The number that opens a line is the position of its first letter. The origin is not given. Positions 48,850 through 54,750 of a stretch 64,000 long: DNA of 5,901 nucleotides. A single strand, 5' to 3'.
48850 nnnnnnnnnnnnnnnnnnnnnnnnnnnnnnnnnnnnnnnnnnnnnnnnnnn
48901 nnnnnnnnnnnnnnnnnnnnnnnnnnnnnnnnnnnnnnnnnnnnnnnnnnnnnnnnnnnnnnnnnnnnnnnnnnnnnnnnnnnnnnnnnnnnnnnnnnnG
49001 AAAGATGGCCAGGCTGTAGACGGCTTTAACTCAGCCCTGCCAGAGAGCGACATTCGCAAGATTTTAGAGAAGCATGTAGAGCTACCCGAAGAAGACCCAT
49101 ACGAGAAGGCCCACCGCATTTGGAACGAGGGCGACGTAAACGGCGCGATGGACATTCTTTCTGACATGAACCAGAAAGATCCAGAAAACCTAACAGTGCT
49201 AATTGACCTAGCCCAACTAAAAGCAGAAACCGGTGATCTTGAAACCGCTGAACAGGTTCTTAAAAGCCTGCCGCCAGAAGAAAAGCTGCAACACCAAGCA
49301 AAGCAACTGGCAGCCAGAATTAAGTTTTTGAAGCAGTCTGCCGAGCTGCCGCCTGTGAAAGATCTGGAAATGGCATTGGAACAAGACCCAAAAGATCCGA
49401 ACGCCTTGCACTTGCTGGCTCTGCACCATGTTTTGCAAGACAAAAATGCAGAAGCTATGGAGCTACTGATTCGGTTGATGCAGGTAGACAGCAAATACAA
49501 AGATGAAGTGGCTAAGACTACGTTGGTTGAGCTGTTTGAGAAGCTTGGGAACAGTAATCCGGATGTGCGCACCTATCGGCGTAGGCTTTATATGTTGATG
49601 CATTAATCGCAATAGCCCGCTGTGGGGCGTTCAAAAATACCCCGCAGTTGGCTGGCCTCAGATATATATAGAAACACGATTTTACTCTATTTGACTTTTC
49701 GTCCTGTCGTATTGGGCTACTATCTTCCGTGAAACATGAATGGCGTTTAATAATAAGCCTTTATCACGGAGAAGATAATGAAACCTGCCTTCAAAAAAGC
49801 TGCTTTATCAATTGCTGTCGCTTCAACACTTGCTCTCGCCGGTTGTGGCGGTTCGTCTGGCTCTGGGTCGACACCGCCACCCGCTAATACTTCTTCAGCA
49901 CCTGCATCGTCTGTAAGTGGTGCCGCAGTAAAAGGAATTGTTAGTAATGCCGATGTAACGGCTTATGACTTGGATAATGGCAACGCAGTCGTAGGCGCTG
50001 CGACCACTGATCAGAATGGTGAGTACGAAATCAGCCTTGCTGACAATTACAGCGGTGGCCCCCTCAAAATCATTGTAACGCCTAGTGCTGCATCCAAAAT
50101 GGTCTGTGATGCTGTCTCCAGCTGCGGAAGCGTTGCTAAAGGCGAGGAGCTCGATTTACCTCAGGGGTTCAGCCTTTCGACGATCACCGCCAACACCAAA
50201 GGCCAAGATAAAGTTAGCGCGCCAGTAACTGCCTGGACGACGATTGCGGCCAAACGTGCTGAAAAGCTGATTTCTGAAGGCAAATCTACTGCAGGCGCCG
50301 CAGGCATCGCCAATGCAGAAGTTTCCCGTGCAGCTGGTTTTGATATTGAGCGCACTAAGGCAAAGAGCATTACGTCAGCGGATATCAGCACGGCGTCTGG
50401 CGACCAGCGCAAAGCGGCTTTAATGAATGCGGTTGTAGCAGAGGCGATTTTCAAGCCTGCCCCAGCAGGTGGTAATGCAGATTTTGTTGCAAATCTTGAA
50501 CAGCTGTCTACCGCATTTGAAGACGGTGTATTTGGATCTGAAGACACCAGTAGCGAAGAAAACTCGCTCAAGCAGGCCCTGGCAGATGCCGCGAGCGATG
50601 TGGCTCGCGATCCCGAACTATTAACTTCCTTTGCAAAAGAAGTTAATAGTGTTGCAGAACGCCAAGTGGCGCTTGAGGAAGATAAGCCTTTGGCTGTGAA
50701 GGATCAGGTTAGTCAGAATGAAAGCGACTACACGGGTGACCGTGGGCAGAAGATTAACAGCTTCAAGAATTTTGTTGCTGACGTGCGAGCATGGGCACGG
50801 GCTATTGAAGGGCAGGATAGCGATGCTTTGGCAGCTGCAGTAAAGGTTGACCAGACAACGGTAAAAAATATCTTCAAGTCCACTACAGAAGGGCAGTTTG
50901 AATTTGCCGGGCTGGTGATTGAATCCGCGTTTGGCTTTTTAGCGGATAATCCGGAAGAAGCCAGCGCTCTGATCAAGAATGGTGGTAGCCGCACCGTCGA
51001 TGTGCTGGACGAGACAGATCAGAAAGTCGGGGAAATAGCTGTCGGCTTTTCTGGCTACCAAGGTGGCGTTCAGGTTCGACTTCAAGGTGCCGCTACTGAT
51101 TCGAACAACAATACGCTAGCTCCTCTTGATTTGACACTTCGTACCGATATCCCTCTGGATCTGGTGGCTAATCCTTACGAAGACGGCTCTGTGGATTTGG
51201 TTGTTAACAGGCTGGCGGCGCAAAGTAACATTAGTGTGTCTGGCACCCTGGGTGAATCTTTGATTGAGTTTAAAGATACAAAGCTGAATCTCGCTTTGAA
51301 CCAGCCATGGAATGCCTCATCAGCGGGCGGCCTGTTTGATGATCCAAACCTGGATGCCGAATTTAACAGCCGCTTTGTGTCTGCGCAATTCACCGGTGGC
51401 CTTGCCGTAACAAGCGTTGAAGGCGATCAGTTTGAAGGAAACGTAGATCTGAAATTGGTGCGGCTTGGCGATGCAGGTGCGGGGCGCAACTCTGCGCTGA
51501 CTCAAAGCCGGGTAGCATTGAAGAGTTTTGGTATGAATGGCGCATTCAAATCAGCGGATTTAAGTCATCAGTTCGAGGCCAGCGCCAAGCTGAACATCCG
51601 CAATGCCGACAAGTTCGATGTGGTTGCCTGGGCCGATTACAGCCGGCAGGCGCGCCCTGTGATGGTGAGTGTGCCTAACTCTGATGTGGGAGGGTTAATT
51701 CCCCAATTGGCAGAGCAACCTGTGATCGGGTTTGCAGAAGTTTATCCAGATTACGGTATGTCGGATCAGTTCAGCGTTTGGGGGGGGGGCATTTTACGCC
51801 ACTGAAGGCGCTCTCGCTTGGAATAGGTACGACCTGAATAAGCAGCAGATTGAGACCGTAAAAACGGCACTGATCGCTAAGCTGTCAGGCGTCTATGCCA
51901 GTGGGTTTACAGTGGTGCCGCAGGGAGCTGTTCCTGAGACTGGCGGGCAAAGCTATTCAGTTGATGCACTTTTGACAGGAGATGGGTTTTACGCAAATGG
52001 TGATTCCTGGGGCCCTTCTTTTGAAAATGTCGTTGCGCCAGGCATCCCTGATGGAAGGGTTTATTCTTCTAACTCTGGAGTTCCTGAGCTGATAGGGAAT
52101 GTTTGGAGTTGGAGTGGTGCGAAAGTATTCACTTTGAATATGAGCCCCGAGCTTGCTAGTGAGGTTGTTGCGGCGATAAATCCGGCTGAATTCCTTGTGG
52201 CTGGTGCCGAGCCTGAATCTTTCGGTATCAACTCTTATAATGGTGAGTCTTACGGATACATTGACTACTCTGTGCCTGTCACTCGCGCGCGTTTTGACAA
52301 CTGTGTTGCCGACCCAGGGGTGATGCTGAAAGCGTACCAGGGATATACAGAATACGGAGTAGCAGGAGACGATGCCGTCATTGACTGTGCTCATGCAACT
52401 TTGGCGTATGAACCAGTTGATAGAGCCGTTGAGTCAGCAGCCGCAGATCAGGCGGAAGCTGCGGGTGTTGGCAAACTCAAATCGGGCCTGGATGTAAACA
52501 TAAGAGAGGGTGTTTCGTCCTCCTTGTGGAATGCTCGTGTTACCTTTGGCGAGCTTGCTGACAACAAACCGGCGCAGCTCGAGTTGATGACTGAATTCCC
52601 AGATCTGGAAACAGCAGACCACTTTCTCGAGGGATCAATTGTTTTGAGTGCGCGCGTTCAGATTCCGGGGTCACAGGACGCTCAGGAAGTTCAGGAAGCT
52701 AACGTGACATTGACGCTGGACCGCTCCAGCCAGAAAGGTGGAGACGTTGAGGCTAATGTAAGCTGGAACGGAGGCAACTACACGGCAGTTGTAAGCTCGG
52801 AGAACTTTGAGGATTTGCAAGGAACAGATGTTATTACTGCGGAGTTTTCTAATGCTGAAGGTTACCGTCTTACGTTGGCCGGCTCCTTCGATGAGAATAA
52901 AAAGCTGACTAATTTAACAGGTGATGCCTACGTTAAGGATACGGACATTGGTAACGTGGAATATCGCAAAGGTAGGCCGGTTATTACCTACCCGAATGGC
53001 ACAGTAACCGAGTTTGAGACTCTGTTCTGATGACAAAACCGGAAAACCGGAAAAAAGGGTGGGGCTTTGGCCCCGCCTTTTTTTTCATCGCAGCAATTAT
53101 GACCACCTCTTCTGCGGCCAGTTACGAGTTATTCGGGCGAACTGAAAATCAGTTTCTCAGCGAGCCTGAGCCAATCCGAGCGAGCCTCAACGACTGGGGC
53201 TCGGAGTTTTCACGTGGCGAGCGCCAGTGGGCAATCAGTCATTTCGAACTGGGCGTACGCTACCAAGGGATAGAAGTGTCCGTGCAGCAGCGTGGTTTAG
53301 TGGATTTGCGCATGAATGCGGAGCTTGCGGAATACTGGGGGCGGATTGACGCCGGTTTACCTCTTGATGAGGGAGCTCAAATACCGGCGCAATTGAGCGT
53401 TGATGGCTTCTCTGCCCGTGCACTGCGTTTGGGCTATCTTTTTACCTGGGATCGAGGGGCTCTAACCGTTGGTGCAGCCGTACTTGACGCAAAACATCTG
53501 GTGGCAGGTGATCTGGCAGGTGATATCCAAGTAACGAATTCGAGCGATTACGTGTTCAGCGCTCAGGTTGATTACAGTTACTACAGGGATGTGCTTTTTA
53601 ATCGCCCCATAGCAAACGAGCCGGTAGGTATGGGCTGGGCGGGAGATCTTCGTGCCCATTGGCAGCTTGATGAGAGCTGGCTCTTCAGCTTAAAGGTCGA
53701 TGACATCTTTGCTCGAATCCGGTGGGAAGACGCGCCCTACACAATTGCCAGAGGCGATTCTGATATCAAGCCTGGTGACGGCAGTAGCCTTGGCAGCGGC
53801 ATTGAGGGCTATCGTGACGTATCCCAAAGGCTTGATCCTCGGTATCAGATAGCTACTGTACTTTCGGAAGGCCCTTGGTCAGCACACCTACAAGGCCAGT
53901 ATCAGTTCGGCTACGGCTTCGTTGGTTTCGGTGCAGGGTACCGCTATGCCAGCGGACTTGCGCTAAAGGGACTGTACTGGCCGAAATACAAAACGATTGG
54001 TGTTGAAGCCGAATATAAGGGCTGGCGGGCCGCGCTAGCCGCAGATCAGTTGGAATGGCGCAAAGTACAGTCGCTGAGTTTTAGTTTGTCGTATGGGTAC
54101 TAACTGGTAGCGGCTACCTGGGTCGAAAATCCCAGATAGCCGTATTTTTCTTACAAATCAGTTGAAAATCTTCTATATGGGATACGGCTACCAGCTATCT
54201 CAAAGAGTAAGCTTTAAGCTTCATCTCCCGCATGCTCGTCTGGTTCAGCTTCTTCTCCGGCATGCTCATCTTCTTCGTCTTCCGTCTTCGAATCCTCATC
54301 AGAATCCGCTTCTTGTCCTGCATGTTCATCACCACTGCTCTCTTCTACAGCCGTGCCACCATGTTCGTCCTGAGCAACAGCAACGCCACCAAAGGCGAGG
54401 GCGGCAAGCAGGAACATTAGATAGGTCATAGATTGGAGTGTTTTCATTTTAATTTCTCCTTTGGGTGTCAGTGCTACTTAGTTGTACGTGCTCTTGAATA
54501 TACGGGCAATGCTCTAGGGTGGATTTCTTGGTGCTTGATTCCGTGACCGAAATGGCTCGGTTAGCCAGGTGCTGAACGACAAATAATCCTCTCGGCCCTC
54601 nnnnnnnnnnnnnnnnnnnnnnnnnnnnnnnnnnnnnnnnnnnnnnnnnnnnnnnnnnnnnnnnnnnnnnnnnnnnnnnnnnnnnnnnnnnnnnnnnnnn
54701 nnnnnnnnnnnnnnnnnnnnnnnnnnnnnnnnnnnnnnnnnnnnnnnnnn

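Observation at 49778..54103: Lipoprotein plus translationally coupled beta-barrel: candidate dedicated surface-display pair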

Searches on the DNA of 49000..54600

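Call 83: search_rna_families(source=window, start=49000, end=54600, threshold=evalue, max_evalue=1)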
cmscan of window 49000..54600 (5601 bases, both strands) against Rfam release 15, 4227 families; matches with E-value up to 1: 4.
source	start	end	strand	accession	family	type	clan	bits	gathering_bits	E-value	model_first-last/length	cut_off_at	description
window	51658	51716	+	RF01130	sR46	Gene; snRNA; snoRNA; CD-box;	-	26.7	50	0.0031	1-56/56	no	Small nucleolar RNA sR46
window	50618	50649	-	RF00366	mir-BHRF1-2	Gene; miRNA;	-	25.2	87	0.27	1-65/65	no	mir-BHRF1-2 microRNA precursor family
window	52970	53084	+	RF00166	PrrB_RsmZ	Gene; sRNA;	CL00106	23.8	44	0.018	1-133/133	no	PrrB/RsmZ RNA family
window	53006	53085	+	RF02651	SorY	Gene; sRNA;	-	20.5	111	0.83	1-83/83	no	Singlet oxygen resistance RNA Y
